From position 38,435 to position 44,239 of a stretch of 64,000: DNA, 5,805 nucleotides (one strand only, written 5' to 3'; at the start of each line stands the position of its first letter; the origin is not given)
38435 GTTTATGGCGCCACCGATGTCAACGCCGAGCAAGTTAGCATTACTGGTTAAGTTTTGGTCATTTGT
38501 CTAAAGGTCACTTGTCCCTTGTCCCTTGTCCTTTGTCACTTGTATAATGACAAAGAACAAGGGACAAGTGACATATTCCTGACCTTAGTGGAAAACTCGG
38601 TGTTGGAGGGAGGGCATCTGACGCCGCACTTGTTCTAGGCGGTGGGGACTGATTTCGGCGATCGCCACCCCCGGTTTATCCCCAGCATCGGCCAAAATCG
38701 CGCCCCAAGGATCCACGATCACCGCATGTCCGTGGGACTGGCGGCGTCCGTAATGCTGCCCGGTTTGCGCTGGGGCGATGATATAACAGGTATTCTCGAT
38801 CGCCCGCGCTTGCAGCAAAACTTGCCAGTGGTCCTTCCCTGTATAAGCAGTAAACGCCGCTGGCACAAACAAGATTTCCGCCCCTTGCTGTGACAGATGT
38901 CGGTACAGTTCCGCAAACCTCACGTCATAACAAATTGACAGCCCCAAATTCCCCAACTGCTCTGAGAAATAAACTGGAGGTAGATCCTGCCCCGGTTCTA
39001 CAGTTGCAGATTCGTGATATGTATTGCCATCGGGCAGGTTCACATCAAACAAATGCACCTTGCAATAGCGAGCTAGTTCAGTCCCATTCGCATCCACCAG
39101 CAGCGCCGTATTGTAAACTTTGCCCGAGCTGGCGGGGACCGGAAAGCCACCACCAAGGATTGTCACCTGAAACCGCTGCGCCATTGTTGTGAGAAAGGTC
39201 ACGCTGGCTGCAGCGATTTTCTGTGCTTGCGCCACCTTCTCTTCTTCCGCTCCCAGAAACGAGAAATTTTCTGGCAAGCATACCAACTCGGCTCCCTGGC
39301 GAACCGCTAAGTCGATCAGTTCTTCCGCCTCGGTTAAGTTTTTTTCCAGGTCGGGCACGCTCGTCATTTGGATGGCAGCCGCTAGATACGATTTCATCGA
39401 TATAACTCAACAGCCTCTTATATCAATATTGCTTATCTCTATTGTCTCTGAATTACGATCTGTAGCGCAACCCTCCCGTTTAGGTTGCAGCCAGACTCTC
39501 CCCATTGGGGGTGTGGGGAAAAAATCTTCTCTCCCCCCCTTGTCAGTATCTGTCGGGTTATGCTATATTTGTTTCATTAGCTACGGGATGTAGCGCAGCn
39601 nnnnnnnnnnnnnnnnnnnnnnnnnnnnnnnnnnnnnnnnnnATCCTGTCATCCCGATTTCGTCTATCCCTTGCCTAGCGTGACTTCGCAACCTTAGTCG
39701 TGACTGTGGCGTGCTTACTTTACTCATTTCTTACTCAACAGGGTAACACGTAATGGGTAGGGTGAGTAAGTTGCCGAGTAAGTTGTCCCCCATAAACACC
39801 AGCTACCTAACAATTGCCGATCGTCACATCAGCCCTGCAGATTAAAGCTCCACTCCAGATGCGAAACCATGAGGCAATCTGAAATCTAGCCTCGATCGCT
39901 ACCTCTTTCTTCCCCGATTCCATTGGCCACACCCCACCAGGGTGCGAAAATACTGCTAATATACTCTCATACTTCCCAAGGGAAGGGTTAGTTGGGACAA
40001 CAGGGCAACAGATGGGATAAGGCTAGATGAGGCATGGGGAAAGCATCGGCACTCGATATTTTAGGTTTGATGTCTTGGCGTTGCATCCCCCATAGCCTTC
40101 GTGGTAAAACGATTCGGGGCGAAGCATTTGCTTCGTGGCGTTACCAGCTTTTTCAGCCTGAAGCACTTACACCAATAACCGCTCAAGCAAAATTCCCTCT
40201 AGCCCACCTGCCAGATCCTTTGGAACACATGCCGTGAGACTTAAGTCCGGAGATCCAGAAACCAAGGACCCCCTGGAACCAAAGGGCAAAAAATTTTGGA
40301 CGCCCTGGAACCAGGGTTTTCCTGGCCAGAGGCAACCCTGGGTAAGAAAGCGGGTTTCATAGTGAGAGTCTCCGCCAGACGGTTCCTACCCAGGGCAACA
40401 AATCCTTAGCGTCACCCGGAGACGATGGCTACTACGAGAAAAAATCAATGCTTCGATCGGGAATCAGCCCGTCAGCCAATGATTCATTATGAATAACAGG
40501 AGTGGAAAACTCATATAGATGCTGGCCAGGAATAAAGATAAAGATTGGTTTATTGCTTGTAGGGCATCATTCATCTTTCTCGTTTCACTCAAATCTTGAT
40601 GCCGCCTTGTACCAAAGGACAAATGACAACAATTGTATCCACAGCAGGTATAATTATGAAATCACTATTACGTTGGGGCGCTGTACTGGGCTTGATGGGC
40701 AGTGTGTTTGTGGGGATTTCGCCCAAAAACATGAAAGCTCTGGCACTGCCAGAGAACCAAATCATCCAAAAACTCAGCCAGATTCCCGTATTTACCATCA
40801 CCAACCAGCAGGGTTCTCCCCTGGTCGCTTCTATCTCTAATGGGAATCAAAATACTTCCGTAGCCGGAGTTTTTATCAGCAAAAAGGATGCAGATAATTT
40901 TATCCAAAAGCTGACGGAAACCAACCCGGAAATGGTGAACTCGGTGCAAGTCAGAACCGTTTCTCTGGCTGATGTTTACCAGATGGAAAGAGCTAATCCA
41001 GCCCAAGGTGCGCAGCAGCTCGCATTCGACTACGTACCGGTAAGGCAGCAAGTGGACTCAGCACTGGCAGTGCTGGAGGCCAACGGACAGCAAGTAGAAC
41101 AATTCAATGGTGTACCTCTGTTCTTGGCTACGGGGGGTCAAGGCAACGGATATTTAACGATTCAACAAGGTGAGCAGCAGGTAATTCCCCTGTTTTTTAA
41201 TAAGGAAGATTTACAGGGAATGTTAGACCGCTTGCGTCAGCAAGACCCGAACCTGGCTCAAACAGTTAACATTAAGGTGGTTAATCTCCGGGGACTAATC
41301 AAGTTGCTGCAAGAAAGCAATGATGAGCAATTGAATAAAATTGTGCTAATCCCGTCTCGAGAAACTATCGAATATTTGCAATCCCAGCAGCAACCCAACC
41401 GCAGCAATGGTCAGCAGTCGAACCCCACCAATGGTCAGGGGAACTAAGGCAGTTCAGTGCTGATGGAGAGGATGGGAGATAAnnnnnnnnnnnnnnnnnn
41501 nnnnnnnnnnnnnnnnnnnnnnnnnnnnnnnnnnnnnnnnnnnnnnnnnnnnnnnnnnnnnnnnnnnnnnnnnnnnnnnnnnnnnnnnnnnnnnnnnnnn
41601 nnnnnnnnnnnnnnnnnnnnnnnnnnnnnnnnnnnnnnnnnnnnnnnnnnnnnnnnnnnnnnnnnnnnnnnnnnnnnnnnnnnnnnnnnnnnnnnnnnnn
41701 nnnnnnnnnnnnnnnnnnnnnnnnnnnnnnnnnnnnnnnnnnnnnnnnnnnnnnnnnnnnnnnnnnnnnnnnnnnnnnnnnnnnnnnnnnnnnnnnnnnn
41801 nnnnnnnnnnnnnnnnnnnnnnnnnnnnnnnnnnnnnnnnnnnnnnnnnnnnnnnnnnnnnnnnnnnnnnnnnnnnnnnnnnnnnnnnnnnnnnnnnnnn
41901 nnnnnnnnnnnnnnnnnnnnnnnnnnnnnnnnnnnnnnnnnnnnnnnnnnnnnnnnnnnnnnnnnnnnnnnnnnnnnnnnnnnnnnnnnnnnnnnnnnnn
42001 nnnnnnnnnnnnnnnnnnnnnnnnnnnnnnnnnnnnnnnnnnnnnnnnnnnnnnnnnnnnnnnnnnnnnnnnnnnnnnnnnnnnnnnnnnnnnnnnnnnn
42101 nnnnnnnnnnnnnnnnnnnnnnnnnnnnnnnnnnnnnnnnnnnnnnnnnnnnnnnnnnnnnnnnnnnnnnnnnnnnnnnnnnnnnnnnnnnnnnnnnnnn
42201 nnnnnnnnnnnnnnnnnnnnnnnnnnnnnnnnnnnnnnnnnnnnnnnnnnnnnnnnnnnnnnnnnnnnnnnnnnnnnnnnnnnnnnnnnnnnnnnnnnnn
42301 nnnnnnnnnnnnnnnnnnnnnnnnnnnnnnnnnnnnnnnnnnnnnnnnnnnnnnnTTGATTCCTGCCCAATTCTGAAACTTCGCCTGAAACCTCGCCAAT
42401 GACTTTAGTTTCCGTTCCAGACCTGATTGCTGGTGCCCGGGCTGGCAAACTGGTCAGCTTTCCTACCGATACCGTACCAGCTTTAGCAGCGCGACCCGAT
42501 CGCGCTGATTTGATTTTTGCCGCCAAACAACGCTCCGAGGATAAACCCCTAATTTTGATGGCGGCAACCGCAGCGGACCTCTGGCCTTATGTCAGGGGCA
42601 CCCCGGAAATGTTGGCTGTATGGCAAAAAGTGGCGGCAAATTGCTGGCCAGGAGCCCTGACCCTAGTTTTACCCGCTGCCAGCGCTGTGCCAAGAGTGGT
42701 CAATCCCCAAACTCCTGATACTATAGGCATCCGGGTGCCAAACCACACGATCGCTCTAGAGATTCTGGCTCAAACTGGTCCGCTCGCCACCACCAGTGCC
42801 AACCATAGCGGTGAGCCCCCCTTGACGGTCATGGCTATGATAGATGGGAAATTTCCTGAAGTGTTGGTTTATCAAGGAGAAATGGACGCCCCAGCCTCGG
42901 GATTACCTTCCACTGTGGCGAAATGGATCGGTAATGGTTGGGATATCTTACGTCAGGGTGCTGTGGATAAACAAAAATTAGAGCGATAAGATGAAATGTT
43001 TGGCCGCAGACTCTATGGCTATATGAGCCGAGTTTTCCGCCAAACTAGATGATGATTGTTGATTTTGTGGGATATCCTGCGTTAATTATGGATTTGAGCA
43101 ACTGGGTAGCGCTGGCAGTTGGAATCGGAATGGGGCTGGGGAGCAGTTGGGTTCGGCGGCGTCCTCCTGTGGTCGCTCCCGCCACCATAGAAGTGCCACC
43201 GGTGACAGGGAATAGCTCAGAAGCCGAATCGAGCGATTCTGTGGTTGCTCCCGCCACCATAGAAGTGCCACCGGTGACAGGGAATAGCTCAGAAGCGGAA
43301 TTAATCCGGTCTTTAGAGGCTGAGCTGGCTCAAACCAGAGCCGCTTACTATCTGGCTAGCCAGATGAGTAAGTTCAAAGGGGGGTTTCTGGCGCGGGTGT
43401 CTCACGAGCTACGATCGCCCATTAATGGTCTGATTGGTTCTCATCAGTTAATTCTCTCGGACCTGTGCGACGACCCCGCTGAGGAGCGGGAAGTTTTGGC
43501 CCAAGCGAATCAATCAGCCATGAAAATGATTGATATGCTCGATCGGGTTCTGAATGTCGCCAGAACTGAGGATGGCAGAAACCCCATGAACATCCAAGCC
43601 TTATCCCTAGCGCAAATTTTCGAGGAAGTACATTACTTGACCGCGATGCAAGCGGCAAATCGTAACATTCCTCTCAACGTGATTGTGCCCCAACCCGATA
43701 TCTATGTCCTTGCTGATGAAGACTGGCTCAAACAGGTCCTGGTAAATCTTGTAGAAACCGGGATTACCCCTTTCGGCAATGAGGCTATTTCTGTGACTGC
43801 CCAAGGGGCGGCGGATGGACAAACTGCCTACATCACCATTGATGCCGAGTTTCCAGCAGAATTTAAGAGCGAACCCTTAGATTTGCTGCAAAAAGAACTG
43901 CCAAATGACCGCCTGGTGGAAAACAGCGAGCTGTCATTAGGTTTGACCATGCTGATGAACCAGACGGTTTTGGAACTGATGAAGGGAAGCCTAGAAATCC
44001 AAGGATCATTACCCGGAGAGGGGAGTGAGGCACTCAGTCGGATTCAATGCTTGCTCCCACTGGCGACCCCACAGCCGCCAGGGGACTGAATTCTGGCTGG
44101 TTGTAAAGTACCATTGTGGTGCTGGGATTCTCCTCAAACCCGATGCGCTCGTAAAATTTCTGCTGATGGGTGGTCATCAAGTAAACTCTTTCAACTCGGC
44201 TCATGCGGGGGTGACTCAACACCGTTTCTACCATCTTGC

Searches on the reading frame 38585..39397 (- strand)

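Call 61: search_protein_families(library=pfam, proteins=[window:38585-39397:-], max_evalue=0.000001)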
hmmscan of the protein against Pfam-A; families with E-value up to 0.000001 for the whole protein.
window:38585-39397:- (270 aa): 1 family
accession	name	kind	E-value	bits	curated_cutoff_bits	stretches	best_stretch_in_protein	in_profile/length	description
PF00795.27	CN_hydrolase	-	2.2e-69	234.1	23.2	1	5-259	1-256/256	Carbon-nitrogen hydrolase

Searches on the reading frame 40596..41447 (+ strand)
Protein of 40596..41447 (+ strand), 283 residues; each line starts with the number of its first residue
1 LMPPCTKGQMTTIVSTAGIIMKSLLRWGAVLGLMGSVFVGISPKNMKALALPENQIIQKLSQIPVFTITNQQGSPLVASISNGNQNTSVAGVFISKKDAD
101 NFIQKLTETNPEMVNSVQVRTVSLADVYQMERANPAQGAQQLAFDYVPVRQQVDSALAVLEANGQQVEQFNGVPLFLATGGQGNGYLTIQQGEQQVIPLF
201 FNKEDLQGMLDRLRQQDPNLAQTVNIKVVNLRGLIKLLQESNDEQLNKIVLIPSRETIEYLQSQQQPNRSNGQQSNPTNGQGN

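Call 61: search_protein_families(library=pfam, proteins=[window:40596-41447:+], max_evalue=0.000001)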
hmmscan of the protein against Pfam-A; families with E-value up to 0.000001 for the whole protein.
window:40596-41447:+ (283 aa): 1 family
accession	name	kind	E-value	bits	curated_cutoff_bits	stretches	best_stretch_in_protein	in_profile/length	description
PF04278.17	Tic22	-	1.6e-41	142.6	23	1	15-257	3-238/244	Tic22-like family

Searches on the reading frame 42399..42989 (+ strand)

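Call 61: search_protein_families(library=pfam, proteins=[window:42399-42989:+], max_evalue=0.000001)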
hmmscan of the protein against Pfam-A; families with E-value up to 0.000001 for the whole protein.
window:42399-42989:+ (196 aa): 1 family
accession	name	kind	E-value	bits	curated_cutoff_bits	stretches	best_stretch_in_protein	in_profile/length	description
PF01300.24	Sua5_yciO_yrdC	-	3.3e-40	137.9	25.1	1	14-187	4-178/178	Telomere recombination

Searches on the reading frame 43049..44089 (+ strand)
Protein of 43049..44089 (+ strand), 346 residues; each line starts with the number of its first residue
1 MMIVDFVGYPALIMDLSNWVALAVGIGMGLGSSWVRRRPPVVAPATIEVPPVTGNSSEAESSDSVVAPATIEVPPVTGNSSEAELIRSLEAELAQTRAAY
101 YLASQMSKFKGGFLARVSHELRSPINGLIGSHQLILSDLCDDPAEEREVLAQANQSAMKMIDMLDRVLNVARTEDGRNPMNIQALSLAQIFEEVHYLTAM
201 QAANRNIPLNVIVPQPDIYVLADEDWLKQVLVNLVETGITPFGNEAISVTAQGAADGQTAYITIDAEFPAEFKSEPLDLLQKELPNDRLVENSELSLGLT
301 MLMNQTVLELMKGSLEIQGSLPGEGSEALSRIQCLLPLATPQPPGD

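Call 61: search_protein_families(library=pfam, proteins=[window:43049-44089:+], max_evalue=0.000001)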
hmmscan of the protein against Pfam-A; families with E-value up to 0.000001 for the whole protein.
window:43049-44089:+ (346 aa): 1 family
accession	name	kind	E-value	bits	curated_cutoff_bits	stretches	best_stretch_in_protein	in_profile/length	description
PF00512.31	HisKA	-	5.7e-12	45.9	26.9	1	110-176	2-66/66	His Kinase A (phospho-acceptor) domain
